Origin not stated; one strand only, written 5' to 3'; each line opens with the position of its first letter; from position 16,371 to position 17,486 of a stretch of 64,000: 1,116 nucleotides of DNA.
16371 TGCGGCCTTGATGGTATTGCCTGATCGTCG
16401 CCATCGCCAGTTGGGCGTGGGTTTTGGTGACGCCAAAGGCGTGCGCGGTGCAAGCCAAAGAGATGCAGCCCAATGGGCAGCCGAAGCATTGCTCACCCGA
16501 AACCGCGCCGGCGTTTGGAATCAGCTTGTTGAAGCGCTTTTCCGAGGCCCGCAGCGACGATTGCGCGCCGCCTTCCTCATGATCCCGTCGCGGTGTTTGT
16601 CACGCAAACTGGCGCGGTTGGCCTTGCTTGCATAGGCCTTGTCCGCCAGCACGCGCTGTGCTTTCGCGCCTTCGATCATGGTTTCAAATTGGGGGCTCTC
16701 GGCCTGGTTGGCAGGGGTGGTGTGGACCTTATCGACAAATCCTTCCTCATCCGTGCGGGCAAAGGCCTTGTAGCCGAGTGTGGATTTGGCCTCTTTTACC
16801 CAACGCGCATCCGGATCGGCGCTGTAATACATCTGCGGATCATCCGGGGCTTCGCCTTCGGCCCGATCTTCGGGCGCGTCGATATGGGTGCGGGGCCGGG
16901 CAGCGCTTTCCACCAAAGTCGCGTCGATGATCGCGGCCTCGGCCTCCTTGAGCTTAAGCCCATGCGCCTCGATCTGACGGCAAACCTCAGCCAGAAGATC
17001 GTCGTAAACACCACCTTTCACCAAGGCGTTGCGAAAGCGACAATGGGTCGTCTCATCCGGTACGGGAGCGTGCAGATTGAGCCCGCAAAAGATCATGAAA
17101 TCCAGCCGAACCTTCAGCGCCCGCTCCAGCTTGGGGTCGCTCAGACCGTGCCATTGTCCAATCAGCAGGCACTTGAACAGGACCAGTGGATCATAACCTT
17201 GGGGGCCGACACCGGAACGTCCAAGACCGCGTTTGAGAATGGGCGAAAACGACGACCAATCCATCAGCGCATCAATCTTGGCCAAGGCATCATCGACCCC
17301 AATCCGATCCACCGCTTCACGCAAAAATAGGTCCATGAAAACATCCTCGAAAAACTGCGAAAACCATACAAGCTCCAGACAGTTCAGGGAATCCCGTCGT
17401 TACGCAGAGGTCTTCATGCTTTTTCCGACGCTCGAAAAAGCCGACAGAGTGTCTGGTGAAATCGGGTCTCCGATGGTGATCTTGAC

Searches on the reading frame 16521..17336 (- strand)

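Call 11: search_protein_families(library=pfam, proteins=[window:16521-17336:-], max_evalue=0.01)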
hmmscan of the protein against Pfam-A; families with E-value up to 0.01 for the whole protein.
window:16521-17336:- (271 aa): 2 families
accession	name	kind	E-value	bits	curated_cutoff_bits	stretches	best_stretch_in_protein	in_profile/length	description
PF05598.16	DUF772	-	3.1e-20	72.4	23.1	1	44-118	1-74/74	Transposase domain (DUF772)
PF01609.27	DDE_Tnp_1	-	8.8e-11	42.4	23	1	136-261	8-129/200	Transposase DDE domain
